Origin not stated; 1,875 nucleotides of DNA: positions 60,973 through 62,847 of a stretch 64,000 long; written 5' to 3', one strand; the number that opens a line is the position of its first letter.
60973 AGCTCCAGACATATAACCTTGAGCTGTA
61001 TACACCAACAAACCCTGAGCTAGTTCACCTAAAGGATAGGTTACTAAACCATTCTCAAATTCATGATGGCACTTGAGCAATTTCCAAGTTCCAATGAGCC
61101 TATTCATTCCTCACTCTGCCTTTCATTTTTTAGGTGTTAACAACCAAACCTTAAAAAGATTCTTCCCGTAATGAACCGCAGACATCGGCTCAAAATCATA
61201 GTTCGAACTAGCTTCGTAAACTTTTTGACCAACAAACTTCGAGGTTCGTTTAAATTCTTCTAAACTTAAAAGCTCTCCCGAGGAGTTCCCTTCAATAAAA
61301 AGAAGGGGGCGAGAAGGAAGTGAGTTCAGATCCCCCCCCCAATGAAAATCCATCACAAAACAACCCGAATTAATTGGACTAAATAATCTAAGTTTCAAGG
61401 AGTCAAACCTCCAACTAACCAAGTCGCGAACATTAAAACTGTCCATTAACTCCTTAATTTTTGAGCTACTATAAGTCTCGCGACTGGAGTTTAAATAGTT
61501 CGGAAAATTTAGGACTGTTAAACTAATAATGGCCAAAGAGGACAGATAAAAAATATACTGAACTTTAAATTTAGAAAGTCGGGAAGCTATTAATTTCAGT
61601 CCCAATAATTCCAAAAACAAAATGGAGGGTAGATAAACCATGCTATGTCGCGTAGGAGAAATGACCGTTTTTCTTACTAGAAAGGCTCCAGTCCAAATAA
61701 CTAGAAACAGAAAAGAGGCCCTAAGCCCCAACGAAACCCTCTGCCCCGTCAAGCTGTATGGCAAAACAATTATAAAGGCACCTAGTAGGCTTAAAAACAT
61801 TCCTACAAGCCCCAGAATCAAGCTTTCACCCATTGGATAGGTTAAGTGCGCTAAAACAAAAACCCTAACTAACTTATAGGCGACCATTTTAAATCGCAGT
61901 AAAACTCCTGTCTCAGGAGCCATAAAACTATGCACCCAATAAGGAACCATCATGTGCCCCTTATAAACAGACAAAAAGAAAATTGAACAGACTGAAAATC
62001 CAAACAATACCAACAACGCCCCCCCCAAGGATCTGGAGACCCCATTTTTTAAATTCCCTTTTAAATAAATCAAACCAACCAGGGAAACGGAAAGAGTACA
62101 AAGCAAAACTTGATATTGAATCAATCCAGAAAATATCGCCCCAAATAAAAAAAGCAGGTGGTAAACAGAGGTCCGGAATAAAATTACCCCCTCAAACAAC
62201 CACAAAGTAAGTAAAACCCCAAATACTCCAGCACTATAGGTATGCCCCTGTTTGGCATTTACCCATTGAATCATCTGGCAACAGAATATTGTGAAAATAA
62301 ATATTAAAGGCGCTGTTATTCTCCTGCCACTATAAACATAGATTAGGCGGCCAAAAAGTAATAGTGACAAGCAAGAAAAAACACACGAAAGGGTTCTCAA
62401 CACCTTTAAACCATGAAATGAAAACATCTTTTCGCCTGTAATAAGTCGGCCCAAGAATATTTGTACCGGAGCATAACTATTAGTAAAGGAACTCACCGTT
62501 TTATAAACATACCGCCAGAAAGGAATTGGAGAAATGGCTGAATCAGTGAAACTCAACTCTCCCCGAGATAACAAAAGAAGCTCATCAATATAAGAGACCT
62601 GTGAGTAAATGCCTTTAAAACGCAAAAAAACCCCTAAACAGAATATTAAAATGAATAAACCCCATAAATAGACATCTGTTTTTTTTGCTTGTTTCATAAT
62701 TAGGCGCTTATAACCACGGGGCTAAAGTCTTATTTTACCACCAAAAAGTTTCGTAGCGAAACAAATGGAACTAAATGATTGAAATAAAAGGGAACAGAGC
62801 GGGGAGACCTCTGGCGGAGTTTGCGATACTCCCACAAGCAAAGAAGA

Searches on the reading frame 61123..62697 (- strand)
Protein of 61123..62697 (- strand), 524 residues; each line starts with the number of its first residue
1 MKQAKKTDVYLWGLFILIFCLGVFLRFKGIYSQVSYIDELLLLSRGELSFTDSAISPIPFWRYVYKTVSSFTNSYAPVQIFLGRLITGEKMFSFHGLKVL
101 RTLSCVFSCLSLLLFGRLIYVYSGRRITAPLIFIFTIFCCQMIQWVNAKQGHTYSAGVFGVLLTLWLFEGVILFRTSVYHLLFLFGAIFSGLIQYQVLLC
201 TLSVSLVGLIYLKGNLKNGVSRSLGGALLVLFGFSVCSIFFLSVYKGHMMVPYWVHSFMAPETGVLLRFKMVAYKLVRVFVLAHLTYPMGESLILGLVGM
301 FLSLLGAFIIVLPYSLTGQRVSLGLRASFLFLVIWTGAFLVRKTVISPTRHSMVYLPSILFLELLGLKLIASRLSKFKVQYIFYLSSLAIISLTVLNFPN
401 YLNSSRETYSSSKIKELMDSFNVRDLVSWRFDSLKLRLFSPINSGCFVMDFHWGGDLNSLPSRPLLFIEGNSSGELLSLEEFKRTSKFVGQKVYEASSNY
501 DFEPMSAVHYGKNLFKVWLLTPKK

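Call 56: find_encoding_contigs(protein=window:61123-62697:-, flank=10000, max_places=5)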
Protein window:61123-62697:- (524 aa): no gene with exactly this product is on record in the collection.
